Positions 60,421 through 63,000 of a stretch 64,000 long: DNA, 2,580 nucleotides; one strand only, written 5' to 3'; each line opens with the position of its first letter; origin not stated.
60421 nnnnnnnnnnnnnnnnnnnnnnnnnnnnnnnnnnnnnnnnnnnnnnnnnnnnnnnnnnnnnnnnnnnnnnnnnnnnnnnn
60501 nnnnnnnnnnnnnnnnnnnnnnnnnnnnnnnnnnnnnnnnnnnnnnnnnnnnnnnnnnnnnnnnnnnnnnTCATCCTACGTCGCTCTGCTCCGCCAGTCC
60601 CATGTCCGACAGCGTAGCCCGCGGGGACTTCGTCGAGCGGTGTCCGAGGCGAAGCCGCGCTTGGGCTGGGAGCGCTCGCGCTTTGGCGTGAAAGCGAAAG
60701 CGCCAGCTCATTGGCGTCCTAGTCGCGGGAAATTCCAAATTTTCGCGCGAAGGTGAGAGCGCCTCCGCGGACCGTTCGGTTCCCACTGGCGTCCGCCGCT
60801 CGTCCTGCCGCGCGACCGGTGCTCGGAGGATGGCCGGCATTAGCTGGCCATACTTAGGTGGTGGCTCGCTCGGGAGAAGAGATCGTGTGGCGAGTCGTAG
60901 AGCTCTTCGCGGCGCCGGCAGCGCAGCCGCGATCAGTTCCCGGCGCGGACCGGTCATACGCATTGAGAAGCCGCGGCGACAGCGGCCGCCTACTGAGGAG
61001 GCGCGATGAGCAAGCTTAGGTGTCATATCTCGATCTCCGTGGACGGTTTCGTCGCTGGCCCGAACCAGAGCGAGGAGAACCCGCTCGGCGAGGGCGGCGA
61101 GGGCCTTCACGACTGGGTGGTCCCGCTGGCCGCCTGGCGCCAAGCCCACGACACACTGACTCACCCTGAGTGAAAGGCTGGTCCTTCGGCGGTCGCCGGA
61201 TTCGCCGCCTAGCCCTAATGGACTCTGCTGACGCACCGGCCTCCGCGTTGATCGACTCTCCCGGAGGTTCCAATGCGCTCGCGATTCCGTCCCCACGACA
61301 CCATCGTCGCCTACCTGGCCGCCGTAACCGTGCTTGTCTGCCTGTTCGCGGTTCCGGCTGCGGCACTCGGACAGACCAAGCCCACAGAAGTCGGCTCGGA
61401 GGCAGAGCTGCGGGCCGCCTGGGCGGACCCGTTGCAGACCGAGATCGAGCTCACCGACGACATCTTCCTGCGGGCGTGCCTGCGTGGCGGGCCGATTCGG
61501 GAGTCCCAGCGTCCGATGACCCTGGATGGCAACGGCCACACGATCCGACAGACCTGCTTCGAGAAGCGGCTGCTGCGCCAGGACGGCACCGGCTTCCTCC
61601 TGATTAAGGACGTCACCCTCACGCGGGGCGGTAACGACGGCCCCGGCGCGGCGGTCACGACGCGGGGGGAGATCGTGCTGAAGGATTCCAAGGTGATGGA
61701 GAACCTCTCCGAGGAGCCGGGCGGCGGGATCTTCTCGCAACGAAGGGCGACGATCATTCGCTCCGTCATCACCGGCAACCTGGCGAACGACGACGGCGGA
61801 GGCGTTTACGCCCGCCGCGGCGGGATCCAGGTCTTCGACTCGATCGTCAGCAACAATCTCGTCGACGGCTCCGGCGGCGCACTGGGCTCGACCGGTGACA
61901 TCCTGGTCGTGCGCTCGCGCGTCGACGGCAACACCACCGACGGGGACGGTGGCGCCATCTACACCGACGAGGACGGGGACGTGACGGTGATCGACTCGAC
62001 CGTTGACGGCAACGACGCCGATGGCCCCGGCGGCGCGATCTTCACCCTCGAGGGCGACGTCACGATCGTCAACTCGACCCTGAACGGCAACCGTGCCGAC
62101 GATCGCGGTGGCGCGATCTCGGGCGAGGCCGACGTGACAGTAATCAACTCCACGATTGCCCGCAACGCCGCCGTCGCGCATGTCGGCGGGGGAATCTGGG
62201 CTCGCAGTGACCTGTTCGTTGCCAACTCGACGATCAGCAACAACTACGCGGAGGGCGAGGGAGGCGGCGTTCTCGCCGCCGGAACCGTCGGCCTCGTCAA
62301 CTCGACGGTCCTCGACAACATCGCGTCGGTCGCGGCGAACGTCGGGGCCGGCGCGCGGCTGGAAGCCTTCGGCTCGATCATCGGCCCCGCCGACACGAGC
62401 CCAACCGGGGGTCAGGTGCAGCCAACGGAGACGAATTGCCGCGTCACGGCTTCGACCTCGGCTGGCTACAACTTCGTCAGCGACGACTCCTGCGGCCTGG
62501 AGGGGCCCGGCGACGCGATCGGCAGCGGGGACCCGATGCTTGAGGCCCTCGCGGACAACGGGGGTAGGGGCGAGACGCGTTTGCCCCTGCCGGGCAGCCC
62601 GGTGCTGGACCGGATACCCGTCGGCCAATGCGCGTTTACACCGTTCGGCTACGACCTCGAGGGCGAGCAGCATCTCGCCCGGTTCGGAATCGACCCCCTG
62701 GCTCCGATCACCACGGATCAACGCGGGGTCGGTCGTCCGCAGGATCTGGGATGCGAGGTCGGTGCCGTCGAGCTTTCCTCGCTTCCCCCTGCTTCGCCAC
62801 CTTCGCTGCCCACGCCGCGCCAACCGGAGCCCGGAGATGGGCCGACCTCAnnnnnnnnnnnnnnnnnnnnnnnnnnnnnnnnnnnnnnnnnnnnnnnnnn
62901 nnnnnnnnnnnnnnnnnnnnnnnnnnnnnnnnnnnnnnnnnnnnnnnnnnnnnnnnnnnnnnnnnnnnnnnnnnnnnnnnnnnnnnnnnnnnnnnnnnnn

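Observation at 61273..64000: Large open-ended ORF missing from the ORF track; the track shows only its antisense shadow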

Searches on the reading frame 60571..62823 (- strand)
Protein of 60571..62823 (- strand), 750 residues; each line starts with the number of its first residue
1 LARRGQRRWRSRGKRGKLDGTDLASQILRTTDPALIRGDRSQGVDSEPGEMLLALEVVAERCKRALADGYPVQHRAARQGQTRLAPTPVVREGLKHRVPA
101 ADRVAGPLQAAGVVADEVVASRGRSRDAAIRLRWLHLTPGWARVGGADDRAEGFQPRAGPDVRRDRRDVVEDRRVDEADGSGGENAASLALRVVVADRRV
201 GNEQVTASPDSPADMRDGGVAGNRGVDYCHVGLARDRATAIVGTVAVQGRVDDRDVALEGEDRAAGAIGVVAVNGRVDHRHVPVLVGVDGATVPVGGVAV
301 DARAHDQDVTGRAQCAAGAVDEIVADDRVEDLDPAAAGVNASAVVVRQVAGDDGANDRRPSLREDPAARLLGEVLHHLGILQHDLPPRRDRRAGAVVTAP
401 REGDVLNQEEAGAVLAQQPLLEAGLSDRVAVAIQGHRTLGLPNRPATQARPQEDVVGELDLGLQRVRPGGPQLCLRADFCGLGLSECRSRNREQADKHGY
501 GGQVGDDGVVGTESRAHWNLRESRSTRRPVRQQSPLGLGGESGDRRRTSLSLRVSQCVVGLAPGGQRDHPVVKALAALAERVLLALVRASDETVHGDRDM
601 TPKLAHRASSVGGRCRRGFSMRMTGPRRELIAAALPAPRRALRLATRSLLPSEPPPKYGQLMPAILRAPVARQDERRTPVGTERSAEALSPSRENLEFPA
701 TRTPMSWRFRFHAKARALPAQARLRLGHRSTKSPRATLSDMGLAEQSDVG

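Call 5: search_protein_families(library=pfam, proteins=[window:60571-62823:-], max_evalue=1)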
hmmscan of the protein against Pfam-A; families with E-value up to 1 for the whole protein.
window:60571-62823:- (750 aa): 0 families

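Call 6: search_protein_families(library=ncbifam, proteins=[window:60571-62823:-], max_evalue=1)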
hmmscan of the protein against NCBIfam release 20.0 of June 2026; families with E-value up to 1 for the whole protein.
window:60571-62823:- (750 aa): 0 families

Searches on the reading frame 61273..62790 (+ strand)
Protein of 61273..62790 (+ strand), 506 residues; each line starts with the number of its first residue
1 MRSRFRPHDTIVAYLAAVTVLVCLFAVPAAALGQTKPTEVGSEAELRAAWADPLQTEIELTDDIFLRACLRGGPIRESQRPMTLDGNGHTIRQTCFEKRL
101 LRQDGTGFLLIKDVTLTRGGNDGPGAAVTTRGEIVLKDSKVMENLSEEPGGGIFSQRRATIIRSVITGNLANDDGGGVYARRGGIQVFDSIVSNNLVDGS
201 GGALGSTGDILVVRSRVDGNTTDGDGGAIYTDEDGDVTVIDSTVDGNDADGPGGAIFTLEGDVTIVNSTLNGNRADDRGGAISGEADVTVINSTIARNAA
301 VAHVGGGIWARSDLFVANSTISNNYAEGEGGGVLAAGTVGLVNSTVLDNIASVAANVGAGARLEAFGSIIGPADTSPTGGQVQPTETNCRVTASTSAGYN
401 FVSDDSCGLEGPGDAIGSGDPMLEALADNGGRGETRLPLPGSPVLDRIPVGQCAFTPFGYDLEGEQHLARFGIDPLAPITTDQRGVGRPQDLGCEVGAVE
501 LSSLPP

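Call 52: search_solved_structures(query=window:61273-62790:+, max_evalue=1)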
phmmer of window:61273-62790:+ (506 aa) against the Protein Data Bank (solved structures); distinct sequences matched with E-value up to 1: 2.
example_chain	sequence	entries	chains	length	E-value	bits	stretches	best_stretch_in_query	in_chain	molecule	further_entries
9cdu_A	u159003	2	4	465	0.071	15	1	261-360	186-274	Rhombotarget A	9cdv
8d27_A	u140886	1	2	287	0.26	13.1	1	196-298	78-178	Arginase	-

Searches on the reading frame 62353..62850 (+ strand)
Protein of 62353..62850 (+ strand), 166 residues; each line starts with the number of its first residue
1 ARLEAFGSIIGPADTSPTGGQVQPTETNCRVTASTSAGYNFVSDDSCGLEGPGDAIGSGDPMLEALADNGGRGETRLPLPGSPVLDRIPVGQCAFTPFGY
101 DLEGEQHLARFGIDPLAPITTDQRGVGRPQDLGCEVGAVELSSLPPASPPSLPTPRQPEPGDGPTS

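Call 34: search_protein_families(library=ncbifam, proteins=[window:62353-62850:+], max_evalue=10)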
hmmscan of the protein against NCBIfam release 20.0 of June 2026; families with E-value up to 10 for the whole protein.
window:62353-62850:+ (166 aa): 1 family
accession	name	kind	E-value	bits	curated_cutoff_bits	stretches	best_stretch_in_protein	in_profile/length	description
NF041518.1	choice_anch_Q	domain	1.4e-13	50.8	25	2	119-141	35-57/58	choice-of-anchor Q domain-containing protein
